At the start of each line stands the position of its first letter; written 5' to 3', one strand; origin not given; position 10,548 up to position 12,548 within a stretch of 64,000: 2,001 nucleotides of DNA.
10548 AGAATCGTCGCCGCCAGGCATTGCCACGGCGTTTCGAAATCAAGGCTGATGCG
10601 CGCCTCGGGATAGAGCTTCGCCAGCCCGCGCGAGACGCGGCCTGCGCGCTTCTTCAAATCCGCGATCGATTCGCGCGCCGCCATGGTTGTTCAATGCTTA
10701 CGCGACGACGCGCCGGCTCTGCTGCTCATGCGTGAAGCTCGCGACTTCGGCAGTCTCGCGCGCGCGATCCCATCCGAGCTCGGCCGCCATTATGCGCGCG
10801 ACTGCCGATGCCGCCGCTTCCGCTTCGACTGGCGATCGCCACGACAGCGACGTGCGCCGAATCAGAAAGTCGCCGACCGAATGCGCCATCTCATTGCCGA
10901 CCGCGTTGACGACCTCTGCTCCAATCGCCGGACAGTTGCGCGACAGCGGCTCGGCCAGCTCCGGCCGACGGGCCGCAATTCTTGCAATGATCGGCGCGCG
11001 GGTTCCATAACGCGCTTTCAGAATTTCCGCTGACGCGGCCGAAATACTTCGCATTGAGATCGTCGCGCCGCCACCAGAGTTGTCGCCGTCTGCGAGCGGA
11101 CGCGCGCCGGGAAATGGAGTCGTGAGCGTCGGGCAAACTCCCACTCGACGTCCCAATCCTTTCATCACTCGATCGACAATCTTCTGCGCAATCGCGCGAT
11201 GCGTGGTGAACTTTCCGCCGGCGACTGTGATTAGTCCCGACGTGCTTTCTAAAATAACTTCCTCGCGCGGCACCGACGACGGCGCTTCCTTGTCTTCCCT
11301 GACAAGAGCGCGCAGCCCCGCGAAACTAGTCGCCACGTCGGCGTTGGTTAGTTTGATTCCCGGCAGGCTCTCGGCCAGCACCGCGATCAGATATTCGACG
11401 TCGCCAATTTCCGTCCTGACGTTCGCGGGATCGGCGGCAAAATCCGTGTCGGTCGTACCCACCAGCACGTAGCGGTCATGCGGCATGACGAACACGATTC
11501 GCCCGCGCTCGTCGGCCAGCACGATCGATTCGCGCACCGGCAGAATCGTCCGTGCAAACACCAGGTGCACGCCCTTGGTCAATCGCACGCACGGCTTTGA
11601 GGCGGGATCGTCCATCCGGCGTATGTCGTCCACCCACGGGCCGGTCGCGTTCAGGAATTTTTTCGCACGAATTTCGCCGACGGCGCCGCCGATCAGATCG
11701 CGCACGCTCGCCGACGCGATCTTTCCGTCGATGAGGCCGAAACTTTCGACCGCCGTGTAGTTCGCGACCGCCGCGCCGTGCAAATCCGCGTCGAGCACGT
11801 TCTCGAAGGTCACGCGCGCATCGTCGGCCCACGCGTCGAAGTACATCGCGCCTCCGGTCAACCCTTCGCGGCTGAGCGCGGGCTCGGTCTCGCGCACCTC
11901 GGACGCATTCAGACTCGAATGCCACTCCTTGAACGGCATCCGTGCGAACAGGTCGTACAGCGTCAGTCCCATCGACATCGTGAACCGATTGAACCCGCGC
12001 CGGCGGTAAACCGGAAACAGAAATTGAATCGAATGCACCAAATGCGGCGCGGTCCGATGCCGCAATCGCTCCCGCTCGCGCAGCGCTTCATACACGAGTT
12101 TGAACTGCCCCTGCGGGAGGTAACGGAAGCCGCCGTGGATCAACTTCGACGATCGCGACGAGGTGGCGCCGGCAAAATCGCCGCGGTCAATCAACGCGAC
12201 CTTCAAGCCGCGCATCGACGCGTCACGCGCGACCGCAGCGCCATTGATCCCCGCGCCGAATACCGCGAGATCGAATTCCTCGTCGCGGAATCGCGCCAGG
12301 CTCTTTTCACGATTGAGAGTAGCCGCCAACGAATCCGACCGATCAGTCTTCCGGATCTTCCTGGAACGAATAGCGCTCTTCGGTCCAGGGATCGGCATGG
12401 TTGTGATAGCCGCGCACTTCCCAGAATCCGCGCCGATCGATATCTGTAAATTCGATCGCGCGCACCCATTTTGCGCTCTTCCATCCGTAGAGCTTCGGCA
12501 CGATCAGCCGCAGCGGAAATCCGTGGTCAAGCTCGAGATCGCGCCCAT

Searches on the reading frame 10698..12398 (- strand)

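Call 63: search_protein_families(library=pfam, proteins=[window:10698-12398:-], max_evalue=0.00001)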
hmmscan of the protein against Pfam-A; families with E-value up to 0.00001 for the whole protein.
window:10698-12398:- (566 aa): 2 families
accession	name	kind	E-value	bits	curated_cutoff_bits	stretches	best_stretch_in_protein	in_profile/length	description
PF01266.30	DAO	-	2.7e-52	178.9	27.9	1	43-409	1-352/353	FAD dependent oxidoreductase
PF16901.10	DAO_C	-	3.8e-24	85.4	31.4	1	422-547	1-125/126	C-terminal domain of alpha-glycerophosphate oxidase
